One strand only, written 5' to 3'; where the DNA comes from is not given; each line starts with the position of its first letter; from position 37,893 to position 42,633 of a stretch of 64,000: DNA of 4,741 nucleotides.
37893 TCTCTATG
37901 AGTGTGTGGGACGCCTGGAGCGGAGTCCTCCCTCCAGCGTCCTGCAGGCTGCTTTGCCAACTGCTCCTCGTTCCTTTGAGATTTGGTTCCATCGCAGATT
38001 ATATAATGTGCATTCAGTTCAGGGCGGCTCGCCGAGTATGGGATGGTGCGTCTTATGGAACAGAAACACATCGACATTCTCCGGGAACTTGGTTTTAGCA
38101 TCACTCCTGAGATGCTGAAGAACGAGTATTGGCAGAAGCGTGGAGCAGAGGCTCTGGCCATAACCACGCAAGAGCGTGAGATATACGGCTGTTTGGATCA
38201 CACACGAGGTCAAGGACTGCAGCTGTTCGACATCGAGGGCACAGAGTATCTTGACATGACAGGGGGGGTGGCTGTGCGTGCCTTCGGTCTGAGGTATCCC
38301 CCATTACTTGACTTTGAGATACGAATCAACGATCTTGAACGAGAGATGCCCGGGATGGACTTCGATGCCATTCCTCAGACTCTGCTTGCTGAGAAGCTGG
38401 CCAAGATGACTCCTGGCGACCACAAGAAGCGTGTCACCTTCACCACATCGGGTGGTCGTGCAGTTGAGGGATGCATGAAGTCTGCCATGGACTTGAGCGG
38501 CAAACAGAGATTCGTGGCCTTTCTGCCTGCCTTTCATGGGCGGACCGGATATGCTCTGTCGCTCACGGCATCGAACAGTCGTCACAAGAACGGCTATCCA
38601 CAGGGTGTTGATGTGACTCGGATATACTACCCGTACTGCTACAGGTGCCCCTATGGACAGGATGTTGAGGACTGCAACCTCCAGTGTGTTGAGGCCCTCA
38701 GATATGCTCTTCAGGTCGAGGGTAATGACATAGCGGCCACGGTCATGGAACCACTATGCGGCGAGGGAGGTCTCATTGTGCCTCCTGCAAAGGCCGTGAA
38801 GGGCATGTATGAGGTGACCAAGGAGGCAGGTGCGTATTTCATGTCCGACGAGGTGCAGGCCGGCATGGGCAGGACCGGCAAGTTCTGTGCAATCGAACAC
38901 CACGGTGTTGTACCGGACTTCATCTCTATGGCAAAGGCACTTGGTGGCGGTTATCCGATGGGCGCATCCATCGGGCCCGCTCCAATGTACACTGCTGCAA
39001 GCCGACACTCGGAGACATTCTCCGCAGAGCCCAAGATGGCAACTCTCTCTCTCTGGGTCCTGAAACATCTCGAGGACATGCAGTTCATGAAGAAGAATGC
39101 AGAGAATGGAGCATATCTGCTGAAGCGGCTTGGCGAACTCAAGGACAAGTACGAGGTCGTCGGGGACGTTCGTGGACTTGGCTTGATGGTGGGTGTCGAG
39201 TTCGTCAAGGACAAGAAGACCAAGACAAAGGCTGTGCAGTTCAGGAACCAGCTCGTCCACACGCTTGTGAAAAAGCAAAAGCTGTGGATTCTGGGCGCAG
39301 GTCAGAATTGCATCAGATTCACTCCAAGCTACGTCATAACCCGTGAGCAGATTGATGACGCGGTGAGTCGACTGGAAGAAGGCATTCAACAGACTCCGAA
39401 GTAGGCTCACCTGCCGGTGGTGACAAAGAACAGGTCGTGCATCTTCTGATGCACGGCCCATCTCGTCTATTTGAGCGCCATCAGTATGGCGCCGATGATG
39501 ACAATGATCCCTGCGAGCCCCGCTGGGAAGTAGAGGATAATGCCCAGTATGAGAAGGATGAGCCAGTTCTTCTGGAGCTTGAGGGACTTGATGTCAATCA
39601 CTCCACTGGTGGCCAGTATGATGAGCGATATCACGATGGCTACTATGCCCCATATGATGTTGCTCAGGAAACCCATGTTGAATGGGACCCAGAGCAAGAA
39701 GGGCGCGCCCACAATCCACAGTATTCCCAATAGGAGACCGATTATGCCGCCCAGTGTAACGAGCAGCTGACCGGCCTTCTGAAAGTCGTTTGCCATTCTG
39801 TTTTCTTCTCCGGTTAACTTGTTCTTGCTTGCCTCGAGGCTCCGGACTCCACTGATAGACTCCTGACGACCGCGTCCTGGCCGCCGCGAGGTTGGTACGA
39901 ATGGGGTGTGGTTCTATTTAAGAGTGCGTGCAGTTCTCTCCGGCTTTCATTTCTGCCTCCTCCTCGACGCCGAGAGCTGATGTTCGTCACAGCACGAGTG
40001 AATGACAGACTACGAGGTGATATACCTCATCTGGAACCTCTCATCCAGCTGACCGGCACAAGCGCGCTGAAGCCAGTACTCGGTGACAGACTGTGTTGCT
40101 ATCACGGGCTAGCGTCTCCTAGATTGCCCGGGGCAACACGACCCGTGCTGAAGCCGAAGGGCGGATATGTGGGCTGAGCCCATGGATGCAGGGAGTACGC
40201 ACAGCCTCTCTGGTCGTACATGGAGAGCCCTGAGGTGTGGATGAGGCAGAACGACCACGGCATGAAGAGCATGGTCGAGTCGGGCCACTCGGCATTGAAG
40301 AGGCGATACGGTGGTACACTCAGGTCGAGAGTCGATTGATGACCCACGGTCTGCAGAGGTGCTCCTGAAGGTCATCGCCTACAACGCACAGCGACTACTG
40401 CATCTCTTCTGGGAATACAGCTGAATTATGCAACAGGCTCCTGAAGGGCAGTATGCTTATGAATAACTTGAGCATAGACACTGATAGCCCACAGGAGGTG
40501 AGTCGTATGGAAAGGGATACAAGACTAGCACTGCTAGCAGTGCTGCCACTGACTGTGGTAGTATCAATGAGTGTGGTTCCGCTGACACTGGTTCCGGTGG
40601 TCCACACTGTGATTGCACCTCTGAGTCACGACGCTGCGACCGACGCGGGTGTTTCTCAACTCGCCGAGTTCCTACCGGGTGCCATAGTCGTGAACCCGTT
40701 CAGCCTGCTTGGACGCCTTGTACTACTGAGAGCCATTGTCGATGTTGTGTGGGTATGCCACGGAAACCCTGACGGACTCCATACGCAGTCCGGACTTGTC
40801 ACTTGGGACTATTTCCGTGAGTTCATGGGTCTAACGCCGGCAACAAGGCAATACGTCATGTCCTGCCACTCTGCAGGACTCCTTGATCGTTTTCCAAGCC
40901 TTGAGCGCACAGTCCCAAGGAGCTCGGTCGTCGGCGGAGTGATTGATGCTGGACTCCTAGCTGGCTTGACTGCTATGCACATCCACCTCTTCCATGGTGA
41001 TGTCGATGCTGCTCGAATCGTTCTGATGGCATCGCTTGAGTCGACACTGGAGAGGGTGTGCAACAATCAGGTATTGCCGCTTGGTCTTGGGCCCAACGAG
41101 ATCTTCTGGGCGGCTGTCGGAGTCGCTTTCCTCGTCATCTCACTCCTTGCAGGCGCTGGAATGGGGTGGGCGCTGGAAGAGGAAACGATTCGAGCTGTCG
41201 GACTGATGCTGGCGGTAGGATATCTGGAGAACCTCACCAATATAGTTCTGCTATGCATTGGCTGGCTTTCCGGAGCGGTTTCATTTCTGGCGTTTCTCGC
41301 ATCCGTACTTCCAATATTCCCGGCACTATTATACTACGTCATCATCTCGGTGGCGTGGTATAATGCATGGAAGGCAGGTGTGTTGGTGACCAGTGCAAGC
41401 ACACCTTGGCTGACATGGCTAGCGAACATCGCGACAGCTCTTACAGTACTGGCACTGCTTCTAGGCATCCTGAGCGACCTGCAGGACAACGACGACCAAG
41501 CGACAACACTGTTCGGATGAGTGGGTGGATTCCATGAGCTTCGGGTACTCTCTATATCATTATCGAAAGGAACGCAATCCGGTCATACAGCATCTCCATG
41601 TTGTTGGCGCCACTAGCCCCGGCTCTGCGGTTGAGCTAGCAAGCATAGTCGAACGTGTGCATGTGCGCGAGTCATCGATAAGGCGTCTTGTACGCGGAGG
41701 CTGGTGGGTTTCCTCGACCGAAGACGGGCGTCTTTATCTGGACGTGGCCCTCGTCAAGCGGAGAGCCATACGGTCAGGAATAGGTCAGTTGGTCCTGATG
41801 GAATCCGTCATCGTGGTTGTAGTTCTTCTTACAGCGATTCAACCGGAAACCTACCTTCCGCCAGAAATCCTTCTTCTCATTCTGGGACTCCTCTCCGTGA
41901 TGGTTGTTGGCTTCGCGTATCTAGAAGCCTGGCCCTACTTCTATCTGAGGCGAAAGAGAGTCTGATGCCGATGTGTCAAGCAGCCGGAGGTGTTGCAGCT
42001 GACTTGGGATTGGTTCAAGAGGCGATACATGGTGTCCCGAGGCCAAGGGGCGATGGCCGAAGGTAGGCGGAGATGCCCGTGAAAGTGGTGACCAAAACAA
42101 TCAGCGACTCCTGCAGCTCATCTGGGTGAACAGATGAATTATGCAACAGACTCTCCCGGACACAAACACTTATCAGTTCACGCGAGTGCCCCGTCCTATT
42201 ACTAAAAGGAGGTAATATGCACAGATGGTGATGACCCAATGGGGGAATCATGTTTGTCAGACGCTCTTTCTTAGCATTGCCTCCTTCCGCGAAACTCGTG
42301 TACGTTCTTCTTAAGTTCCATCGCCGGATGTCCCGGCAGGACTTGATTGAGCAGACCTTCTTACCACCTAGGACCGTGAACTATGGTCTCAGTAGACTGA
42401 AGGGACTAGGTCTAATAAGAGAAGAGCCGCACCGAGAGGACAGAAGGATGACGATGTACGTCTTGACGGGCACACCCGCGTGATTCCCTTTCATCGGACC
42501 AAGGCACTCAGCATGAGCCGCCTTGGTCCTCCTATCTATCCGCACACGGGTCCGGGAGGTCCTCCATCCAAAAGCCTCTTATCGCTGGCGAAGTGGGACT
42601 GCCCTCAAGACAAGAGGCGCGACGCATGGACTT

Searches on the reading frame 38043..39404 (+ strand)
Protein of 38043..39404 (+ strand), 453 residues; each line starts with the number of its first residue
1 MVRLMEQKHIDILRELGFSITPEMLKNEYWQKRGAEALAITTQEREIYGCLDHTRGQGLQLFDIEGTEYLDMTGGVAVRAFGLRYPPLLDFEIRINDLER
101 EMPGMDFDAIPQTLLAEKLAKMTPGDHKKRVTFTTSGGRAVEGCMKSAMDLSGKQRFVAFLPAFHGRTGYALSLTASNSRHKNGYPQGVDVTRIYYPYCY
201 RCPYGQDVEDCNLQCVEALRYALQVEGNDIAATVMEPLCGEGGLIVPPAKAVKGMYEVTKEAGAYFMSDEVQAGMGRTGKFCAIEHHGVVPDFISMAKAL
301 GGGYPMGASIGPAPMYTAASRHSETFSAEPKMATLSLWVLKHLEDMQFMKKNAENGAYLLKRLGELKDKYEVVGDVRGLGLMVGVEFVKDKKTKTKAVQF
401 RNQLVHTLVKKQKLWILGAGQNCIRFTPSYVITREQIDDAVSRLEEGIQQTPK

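Call 65: search_protein_families(library=pfam, proteins=[window:38043-39404:+], max_evalue=0.00001)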
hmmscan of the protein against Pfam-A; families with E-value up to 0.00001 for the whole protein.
window:38043-39404:+ (453 aa): 1 family
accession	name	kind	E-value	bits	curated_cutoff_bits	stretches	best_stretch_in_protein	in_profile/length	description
PF00202.27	Aminotran_3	-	1.7e-86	290.9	30.5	1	51-446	11-401/403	Aminotransferase class-III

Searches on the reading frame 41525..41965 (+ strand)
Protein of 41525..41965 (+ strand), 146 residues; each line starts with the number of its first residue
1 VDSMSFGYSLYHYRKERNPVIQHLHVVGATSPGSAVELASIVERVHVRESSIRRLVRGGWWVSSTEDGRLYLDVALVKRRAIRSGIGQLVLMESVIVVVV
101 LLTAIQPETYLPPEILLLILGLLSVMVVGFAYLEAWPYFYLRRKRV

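Call 3: search_protein_families(library=pfam, proteins=[window:41525-41965:+], max_evalue=1)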
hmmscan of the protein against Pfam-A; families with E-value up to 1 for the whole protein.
window:41525-41965:+ (146 aa): 1 family
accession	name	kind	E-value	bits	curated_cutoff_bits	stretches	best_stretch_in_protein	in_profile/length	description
PF12937.12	F-box-like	-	0.24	11.7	24.3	1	110-124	3-17/47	F-box-like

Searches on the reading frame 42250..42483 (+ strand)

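Call 3: search_protein_families(library=pfam, proteins=[window:42250-42483:+], max_evalue=1)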
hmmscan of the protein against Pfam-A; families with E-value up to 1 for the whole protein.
window:42250-42483:+ (77 aa): 6 families
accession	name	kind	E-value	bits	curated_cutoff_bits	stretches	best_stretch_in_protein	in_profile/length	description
PF12802.13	MarR_2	-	8.1e-06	26.3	27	1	22-66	16-60/61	MarR family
PF13463.12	HTH_27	-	0.0013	19.4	22.2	1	23-73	15-65/68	Winged helix DNA-binding domain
PF13412.12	HTH_24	-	0.0028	17.6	21.9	1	25-57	16-48/48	Winged helix-turn-helix DNA-binding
PF01047.28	MarR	-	0.033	14.5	24.6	1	21-66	12-57/59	MarR family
PF13545.12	HTH_Crp_2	-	0.036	14.5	27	1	23-58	19-54/70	Crp-like helix-turn-helix domain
PF01978.25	TrmB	-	0.14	12.5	25.6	1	17-67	13-59/68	Sugar-specific transcriptional regulator TrmB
